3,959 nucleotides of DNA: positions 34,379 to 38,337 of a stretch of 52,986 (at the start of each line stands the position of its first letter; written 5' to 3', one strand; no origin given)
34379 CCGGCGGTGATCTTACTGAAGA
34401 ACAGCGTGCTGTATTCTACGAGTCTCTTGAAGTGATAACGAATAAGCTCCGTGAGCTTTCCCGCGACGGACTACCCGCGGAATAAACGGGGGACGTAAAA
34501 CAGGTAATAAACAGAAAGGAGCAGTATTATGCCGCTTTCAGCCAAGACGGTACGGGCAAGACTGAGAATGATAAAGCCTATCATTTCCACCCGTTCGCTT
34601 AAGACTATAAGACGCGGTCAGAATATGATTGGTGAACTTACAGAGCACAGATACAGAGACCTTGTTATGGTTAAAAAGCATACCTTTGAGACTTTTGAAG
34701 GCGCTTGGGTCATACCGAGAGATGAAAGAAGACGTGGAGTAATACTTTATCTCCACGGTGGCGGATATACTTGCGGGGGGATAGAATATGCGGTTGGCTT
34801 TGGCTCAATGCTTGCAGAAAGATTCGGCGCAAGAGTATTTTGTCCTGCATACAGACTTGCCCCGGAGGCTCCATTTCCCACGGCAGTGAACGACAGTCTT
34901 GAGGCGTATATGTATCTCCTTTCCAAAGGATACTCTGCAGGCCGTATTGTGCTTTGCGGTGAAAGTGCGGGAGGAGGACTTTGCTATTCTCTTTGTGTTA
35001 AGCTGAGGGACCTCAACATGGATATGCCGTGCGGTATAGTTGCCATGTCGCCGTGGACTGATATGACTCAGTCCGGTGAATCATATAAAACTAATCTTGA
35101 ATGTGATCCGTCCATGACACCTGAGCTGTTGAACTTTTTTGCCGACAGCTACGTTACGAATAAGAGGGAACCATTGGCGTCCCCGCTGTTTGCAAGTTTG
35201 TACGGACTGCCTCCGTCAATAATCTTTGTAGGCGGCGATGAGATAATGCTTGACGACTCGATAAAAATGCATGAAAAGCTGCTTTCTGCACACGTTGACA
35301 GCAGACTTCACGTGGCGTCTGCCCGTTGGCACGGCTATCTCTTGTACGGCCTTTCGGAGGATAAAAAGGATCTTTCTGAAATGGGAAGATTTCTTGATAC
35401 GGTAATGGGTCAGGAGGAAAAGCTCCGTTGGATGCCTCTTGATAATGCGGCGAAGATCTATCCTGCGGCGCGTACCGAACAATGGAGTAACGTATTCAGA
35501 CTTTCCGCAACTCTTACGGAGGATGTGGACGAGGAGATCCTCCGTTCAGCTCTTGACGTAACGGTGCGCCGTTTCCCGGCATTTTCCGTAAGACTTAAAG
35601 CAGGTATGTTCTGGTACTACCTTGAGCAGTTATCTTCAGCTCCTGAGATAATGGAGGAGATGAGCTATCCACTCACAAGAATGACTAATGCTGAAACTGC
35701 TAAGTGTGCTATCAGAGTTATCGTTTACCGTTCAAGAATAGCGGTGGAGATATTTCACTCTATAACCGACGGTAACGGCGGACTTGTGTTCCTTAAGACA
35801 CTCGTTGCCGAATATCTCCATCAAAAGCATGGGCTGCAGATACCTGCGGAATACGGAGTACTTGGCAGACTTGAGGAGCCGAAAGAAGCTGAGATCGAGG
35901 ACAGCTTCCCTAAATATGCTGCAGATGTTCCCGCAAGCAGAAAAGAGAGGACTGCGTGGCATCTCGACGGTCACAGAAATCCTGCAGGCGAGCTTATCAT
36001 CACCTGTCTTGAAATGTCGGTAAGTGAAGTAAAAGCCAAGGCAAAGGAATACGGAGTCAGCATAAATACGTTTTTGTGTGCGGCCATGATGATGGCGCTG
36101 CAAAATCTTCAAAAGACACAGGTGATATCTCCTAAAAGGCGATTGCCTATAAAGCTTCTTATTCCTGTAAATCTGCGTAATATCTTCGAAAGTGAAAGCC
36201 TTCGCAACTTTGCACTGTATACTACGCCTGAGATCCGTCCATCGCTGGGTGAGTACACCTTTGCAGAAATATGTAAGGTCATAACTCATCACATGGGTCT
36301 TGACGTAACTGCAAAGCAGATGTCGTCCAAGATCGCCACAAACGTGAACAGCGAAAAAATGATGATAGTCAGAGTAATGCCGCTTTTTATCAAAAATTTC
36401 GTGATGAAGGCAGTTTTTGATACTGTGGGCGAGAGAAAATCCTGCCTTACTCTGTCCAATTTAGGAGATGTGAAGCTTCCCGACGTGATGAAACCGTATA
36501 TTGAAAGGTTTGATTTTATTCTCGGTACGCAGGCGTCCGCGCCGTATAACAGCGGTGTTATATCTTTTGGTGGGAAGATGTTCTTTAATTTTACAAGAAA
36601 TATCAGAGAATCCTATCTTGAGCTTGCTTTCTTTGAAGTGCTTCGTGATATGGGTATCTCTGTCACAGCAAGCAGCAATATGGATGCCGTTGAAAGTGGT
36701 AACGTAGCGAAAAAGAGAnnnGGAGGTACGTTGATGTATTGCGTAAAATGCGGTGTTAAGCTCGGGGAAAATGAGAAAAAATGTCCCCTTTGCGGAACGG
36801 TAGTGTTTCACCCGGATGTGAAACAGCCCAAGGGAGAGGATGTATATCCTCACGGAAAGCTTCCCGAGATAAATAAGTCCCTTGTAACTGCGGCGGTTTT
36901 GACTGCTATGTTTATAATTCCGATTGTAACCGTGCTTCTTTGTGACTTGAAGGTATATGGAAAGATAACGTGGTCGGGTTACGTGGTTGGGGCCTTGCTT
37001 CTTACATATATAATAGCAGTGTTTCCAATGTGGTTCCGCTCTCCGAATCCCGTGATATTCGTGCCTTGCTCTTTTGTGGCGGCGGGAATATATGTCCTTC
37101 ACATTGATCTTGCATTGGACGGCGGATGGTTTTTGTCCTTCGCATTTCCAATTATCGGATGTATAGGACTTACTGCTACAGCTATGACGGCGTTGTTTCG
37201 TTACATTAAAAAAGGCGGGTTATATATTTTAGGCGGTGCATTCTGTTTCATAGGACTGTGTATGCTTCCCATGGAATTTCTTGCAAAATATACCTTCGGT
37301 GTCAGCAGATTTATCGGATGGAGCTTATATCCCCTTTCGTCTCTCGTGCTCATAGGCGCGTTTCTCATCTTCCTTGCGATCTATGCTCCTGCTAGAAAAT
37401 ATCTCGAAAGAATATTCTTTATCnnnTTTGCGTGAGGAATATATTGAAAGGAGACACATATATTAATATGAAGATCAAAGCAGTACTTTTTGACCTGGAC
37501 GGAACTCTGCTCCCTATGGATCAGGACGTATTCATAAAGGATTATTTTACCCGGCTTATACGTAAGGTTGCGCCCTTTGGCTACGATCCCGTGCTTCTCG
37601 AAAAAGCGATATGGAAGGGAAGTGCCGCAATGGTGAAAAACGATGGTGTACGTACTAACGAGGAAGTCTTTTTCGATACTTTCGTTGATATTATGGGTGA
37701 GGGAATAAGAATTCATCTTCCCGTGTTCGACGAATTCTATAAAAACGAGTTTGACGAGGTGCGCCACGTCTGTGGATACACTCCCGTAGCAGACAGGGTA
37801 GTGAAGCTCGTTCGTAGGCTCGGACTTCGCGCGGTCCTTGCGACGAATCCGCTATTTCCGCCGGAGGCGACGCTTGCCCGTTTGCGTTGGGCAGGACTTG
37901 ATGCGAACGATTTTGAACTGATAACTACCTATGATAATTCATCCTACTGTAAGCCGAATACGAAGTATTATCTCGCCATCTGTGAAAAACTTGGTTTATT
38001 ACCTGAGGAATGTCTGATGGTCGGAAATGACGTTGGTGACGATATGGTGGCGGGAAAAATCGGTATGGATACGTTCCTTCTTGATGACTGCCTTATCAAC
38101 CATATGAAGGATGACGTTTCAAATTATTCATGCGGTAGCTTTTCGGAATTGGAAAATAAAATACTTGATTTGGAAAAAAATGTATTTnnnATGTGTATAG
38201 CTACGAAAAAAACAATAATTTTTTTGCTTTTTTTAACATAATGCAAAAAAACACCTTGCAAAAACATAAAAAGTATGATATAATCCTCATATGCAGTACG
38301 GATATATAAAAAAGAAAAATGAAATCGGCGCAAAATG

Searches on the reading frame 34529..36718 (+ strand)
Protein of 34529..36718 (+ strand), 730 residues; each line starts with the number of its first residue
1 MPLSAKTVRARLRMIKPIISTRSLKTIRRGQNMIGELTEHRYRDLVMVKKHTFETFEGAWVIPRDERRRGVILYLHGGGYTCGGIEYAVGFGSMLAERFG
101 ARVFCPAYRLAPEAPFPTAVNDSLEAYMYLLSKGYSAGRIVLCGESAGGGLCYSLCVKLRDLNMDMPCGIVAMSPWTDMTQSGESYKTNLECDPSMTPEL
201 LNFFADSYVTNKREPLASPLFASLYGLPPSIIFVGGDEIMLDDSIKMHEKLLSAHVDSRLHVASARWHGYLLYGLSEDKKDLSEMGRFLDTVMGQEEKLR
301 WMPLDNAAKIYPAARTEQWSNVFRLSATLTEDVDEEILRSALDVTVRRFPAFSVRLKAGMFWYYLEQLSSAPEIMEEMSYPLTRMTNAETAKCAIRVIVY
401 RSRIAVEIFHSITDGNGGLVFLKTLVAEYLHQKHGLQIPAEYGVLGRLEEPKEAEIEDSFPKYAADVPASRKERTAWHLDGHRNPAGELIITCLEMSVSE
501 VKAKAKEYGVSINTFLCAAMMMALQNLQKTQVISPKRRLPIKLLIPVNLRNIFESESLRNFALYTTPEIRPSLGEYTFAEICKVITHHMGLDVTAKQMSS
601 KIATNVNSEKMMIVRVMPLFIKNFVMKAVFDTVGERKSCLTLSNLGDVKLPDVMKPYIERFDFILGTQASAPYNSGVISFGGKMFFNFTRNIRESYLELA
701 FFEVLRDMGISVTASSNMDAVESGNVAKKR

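Call 39: search_protein_families(library=pfam, proteins=[window:34529-36718:+], max_evalue=0.001)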
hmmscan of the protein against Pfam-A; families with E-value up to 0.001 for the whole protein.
window:34529-36718:+ (730 aa): 3 families
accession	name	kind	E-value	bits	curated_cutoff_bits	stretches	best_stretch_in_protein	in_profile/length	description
PF07859.19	Abhydrolase_3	-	2e-45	155.6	25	1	72-271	1-209/210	alpha/beta hydrolase fold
PF10340.15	Say1_Mug180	-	5.7e-15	55.5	21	1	69-215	122-275/374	Steryl acetyl hydrolase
PF20434.5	BD-FAE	-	1.1e-09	38.6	26.8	1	67-168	11-119/215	BD-FAE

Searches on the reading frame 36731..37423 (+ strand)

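Call 39: search_protein_families(library=pfam, proteins=[window:36731-37423:+], max_evalue=0.001)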
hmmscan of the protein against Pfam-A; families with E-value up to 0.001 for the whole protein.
window:36731-37423:+ (231 aa): 1 family
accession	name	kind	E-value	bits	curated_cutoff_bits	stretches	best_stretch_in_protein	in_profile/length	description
PF13240.11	Zn_Ribbon_1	-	3e-05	24.1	25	1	3-23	1-21/23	zinc-ribbon domain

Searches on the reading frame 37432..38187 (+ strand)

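Call 39: search_protein_families(library=pfam, proteins=[window:37432-38187:+], max_evalue=0.001)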
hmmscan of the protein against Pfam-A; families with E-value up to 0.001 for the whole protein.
window:37432-38187:+ (252 aa): 3 families
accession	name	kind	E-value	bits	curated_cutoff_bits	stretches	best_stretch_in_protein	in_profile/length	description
PF00702.32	Hydrolase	-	6.1e-15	56.6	26.4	1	15-209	1-188/191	haloacid dehalogenase-like hydrolase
PF13419.12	HAD_2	-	6.2e-11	43.2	23.8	1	18-215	1-176/178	Haloacid dehalogenase-like hydrolase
PF13242.12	Hydrolase_like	-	1.4e-05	25.4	22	1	174-216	4-47/75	HAD-hyrolase-like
